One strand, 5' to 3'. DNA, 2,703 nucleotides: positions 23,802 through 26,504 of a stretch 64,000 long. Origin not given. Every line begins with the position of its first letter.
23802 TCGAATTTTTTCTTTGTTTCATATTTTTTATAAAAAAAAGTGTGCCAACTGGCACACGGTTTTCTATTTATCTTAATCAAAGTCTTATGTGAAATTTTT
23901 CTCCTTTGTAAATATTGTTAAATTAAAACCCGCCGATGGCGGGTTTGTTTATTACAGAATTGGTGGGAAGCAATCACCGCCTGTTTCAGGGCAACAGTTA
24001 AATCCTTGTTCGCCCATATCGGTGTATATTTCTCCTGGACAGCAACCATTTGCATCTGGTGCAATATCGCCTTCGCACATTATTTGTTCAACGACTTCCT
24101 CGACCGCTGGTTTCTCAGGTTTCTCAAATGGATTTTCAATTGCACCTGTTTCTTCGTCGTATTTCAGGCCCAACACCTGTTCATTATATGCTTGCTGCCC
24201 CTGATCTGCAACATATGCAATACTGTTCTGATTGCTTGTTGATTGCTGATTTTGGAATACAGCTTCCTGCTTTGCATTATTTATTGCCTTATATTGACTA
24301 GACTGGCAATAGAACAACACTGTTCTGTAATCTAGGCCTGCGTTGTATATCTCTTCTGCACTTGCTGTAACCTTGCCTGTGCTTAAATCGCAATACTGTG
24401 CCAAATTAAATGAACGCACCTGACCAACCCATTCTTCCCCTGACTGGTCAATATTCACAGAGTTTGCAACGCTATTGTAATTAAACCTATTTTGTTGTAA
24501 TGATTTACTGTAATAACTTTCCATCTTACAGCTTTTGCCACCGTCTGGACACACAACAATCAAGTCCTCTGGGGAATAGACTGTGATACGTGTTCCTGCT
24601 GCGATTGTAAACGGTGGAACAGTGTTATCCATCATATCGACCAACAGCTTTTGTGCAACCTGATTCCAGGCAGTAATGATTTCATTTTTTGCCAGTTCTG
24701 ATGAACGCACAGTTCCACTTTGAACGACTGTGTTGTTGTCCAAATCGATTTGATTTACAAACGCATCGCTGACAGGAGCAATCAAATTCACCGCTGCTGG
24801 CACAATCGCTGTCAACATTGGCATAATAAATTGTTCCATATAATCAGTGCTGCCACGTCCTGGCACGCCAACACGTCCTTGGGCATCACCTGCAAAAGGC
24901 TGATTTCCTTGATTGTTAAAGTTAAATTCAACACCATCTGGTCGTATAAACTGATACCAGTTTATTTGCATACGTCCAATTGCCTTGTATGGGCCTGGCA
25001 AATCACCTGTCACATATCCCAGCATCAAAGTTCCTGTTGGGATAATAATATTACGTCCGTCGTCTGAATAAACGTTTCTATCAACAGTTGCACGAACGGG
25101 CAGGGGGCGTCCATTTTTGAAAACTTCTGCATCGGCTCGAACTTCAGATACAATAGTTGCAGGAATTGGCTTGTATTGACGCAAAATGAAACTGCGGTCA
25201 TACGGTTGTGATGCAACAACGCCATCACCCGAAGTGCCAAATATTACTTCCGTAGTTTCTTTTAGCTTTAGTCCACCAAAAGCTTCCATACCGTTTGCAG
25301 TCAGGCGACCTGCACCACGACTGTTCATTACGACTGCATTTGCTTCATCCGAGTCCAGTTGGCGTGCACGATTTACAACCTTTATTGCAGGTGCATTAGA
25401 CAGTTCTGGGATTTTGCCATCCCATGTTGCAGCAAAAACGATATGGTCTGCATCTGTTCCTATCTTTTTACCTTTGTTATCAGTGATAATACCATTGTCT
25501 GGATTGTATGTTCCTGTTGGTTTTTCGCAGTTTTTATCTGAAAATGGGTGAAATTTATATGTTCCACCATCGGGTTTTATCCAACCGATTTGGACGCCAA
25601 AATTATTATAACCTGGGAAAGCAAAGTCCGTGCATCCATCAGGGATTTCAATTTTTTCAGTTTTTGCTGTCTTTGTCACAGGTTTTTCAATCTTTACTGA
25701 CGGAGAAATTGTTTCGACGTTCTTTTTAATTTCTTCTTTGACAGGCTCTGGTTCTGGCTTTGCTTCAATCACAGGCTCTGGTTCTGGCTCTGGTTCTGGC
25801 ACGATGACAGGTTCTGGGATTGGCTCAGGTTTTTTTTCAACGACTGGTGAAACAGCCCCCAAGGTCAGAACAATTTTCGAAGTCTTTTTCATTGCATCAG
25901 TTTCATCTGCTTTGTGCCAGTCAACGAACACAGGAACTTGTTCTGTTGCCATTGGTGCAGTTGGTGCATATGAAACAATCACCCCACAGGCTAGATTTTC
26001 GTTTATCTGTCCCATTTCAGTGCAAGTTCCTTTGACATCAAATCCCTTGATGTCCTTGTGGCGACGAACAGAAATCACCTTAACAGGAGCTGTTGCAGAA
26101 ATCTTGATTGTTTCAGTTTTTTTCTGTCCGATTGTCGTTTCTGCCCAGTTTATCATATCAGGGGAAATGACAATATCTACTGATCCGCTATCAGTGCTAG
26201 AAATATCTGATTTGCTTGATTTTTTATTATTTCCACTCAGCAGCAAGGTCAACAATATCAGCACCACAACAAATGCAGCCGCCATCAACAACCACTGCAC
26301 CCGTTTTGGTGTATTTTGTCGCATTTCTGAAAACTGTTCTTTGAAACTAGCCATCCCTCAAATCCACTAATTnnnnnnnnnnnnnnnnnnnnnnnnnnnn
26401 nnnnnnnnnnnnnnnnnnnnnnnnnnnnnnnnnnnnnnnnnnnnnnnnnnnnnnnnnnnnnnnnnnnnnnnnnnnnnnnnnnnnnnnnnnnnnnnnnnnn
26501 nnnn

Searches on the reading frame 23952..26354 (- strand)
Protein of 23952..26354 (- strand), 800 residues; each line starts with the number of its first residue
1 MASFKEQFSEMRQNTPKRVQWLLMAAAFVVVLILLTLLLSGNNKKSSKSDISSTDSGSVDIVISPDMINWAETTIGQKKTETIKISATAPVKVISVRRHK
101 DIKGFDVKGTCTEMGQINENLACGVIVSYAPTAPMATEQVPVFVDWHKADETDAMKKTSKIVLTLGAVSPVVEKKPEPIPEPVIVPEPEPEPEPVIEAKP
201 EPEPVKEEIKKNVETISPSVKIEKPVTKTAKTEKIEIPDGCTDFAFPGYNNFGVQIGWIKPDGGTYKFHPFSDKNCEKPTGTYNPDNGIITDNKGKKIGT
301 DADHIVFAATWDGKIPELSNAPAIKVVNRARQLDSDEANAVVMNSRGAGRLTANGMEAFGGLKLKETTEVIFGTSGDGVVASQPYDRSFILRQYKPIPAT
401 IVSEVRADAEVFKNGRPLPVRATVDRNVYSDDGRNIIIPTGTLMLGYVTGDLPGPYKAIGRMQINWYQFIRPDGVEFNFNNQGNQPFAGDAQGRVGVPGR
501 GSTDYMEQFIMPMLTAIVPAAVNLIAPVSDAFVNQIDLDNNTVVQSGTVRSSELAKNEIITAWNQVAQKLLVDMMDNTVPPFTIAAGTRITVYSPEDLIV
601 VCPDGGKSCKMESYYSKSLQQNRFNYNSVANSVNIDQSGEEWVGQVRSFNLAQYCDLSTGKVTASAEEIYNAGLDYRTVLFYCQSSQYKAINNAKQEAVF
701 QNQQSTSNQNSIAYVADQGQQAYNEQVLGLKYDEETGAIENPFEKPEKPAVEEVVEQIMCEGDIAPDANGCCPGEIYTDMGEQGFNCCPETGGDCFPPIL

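Call 45: search_protein_families(library=pfam, proteins=[window:23952-26354:-], max_evalue=0.001)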
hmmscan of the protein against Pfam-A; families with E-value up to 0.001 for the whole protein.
window:23952-26354:- (800 aa): 1 family
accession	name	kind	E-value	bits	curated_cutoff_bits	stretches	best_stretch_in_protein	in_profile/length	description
PF03743.19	TrbI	-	2.2e-17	64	35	1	392-598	3-186/188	Bacterial conjugation TrbI-like protein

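Call 63: search_protein_families(library=ncbifam, proteins=[window:23952-26354:-], max_evalue=0.001)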
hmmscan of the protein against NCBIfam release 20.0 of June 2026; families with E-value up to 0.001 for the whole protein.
window:23952-26354:- (800 aa): 4 families
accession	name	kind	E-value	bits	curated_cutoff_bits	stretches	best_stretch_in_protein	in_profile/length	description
NF038091.1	T4SS_VirB10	equivalog_domain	3.3e-16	59.4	220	1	384-598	4-189/197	type IV secretion system protein VirB10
NF038092.1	T4SS_ComB10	equivalog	7.3e-12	45.1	300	1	395-603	28-214/225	DNA type IV secretion system protein ComB10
NF010405.0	PRK13831.1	subfamily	0.00021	20.4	386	1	388-535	242-376/433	IncP-type conjugal transfer protein TrbI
NF008082.0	PRK10819.1-3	equivalog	0.00064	19.6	265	0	159-234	49-123/242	TonB system transport protein TonB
